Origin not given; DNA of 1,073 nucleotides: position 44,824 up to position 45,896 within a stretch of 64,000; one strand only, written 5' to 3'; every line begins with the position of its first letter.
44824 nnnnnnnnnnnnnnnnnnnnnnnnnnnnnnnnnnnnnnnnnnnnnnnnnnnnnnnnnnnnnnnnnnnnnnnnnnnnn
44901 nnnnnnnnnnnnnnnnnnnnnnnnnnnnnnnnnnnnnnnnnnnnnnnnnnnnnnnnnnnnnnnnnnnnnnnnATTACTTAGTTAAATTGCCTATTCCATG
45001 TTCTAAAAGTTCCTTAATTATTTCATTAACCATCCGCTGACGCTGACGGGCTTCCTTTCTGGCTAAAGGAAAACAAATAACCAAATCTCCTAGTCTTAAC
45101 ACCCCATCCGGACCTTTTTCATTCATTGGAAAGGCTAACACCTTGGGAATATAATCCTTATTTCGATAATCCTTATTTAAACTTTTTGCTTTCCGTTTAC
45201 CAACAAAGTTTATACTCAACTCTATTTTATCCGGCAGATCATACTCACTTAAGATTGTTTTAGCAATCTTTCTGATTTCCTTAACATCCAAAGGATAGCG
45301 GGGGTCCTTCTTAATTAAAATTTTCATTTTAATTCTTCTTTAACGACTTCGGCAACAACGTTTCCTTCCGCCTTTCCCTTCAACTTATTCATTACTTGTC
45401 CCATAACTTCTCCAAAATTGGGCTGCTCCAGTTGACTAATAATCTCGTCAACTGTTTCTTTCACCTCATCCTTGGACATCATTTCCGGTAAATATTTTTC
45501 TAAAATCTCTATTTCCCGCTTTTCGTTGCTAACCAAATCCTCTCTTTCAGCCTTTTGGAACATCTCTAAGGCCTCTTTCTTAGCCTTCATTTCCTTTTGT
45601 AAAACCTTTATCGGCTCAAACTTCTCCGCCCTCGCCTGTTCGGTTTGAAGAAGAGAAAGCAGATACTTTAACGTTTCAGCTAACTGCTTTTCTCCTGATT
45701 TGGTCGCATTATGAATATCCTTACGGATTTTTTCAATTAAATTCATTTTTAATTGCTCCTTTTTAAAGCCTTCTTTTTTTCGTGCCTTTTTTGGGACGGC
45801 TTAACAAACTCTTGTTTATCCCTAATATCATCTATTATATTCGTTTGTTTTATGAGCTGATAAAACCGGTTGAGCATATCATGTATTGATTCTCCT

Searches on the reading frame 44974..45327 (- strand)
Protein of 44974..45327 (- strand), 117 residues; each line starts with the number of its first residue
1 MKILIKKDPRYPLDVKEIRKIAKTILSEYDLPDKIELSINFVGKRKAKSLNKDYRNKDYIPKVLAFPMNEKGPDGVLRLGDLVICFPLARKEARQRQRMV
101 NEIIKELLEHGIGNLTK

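Call 99: search_protein_families(library=pfam, proteins=[window:44974-45327:-], max_evalue=0.001)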
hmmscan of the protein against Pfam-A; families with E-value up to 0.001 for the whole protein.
window:44974-45327:- (117 aa): 1 family
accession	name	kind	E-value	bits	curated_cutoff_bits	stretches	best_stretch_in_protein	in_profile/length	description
PF02130.23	YbeY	-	1.1e-18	67.8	25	1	16-112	9-101/129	Endoribonuclease YbeY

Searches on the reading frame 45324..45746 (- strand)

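Call 99: search_protein_families(library=pfam, proteins=[window:45324-45746:-], max_evalue=0.001)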
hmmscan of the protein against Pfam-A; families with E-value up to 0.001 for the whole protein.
window:45324-45746:- (140 aa): 2 families
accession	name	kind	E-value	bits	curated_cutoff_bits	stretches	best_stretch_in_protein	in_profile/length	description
PF09424.15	YqeY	-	4.2e-31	108.4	27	1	5-139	2-143/143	Yqey-like protein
PF02637.23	GatB_Yqey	-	0.0001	22.7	27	1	46-139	49-148/148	GatB domain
